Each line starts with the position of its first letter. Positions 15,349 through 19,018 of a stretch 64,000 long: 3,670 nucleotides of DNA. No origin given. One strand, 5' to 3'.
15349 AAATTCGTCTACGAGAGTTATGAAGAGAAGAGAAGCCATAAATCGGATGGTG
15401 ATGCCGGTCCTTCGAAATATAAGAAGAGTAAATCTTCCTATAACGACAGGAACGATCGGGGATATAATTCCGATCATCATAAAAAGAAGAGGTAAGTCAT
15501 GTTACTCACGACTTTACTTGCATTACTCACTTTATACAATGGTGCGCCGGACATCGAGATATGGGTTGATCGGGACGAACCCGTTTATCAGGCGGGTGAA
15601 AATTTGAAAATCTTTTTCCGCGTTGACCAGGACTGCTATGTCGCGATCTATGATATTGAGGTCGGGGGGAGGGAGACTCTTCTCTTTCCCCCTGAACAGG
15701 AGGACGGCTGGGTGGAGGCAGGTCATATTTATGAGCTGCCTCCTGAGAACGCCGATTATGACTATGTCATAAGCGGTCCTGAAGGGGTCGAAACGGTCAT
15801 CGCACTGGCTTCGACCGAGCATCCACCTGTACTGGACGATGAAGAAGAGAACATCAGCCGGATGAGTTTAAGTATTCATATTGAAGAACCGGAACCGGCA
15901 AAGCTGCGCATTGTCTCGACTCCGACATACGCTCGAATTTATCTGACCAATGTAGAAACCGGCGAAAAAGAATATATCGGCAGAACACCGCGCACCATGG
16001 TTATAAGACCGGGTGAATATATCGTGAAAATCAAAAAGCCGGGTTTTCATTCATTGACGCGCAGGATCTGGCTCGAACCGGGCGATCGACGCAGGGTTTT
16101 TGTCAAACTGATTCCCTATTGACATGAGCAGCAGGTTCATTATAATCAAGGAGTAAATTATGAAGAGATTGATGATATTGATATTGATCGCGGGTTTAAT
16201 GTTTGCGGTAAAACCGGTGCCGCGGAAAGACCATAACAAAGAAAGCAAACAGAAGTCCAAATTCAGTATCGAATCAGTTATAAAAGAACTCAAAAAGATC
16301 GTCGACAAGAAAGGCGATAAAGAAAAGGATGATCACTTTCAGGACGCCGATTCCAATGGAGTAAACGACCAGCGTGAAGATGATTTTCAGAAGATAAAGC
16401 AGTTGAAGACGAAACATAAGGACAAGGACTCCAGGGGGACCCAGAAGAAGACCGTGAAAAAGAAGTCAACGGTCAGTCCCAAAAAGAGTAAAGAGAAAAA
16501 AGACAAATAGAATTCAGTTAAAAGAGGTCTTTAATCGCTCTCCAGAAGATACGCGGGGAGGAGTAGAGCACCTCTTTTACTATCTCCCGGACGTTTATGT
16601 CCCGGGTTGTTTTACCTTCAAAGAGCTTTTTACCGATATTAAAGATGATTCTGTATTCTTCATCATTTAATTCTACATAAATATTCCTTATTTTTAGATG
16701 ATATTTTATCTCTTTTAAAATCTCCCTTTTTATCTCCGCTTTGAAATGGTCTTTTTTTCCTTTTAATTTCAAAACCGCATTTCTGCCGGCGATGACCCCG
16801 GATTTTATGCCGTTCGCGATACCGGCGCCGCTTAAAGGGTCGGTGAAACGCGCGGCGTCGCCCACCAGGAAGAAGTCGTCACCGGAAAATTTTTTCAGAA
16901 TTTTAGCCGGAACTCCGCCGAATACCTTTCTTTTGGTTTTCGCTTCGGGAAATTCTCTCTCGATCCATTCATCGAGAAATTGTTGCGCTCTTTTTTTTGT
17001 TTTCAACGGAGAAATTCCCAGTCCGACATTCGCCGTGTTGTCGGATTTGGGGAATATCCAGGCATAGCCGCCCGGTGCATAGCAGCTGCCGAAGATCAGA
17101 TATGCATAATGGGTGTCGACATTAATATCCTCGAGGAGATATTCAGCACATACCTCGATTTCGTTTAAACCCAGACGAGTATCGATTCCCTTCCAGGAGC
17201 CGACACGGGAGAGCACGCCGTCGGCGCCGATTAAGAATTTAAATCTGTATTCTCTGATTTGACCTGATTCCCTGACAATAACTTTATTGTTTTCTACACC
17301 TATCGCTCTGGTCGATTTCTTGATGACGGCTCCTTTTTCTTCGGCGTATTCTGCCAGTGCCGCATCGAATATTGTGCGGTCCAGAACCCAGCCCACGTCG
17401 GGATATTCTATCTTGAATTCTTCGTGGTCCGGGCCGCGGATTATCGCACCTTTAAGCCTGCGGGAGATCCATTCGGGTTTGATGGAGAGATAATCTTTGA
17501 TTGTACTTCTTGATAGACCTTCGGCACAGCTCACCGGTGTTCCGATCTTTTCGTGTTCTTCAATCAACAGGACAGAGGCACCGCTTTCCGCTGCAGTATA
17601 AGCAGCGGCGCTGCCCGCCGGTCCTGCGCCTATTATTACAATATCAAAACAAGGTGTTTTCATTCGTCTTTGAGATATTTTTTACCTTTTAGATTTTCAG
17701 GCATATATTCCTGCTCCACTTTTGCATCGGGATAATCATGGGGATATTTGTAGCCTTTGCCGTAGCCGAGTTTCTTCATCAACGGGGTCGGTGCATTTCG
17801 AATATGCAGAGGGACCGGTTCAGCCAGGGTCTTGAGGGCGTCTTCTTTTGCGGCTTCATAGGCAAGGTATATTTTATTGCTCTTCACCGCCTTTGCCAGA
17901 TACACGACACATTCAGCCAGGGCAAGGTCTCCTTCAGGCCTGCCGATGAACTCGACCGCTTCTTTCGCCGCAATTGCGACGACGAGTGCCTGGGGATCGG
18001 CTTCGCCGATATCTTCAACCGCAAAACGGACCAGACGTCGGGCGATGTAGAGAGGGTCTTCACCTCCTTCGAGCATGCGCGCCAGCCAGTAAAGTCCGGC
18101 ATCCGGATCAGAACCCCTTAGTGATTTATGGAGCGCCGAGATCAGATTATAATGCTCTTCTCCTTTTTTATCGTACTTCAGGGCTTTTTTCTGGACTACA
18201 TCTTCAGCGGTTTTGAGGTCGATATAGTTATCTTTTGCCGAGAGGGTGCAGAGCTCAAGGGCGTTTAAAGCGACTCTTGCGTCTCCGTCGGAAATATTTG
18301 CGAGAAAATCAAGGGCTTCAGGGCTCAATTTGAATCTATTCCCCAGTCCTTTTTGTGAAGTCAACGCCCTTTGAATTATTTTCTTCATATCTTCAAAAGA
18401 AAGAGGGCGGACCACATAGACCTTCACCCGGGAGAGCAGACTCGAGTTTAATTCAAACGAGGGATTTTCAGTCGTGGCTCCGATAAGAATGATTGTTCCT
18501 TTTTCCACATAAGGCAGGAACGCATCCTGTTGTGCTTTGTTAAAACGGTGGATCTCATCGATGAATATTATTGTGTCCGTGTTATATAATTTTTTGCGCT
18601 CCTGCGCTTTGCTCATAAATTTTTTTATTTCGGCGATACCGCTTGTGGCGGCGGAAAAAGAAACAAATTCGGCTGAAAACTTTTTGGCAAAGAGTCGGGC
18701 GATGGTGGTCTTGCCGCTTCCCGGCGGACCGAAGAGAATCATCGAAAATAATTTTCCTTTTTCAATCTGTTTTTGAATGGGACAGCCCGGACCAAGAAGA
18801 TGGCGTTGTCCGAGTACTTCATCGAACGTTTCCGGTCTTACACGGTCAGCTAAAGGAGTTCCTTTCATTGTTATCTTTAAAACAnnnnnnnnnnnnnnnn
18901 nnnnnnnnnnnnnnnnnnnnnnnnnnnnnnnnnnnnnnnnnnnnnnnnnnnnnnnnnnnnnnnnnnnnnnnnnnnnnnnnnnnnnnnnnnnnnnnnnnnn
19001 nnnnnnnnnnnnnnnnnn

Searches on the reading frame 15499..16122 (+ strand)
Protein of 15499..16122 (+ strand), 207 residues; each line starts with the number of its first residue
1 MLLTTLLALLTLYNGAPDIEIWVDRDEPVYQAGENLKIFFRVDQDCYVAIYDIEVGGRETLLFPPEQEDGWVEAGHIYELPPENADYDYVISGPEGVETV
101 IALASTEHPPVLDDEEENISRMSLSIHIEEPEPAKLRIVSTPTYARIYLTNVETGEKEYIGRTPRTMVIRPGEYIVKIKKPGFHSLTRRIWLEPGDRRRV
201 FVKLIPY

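Call 91: search_protein_families(library=pfam, proteins=[window:15499-16122:+], max_evalue=0.001)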
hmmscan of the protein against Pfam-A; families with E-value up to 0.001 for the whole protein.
window:15499-16122:+ (207 aa): 2 families
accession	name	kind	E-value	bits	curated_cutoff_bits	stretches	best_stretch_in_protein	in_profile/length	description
PF14326.11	DUF4384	-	4.2e-20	72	27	1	29-107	1-80/81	Domain of unknown function (DUF4384)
PF08308.17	PEGA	-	5.1e-09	36.4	20.8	1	135-204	3-67/71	PEGA domain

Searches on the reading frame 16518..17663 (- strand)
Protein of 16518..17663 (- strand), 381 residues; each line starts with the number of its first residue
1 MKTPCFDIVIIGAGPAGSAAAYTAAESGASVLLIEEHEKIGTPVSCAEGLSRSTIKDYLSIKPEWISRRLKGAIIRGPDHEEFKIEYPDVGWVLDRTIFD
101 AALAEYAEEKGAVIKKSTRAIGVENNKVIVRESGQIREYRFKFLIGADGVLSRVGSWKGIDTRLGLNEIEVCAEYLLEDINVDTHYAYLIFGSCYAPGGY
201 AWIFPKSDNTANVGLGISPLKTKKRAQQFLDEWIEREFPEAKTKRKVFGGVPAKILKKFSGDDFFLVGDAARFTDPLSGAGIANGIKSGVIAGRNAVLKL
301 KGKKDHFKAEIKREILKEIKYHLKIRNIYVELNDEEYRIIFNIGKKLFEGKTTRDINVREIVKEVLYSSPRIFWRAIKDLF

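Call 63: search_protein_families(library=pfam, proteins=[window:16518-17663:-], max_evalue=0.00001)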
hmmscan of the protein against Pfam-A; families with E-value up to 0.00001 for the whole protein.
window:16518-17663:- (381 aa): 9 families
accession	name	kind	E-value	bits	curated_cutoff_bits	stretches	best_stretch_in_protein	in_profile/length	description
PF22578.2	GGR_cat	-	2.4e-23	82.2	27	1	169-246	2-80/88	Geranylgeranyl reductase catalytic domain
PF01494.25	FAD_binding_3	-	5.2e-16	59.3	22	1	7-302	3-324/349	FAD binding domain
PF01266.30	DAO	-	3.5e-13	50.3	27.9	1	7-41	1-35/353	FAD dependent oxidoreductase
PF12831.13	FAD_oxidored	-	1e-10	42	27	1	7-131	1-127/416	FAD dependent oxidoreductase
PF01134.28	GIDA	-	2.1e-08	34.1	22.1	1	7-50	1-44/391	Glucose inhibited division protein A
PF13450.12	NAD_binding_8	-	5.4e-08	33.4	21.9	1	10-42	1-33/68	NAD(P)-binding Rossmann-like domain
PF07992.20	Pyr_redox_2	-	1e-07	32.1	26.1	1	6-154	1-113/291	Pyridine nucleotide-disulphide oxidoreductase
PF00890.30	FAD_binding_2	-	1.5e-07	31.4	20.4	1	7-50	1-44/414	FAD binding domain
PF03486.20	HI0933_like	-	3e-07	30.6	50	1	7-45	2-40/244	HI0933-like protein Rossmann domain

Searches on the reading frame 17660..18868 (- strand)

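Call 63: search_protein_families(library=pfam, proteins=[window:17660-18868:-], max_evalue=0.00001)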
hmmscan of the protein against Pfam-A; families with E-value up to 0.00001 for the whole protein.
window:17660-18868:- (402 aa): 7 families
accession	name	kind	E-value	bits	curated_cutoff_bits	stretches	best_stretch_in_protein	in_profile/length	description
PF12002.13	MgsA_C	-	8.7e-64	214.9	27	1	252-400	1-149/167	MgsA AAA+ ATPase C terminal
PF16193.11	AAA_assoc_2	-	2.2e-27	95.6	34.3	1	178-251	4-81/81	AAA C-terminal domain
PF00004.35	AAA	-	4.5e-17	63.2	21.2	1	43-152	1-127/131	ATPase family associated with various cellular activities (AAA)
PF13173.12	AAA_14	-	2.8e-12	47.2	27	1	43-160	5-127/129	AAA domain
PF05496.18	RuvB_N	-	4.6e-11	43.2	27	1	10-137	1-125/159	Holliday junction DNA helicase RuvB P-loop domain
PF07728.20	AAA_5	-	7.3e-08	32.9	22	1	43-133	2-102/139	AAA domain (dynein-related subfamily)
PF20720.3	nSTAND3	-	2.4e-06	27.7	27.2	1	43-105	20-73/155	Novel STAND NTPase 3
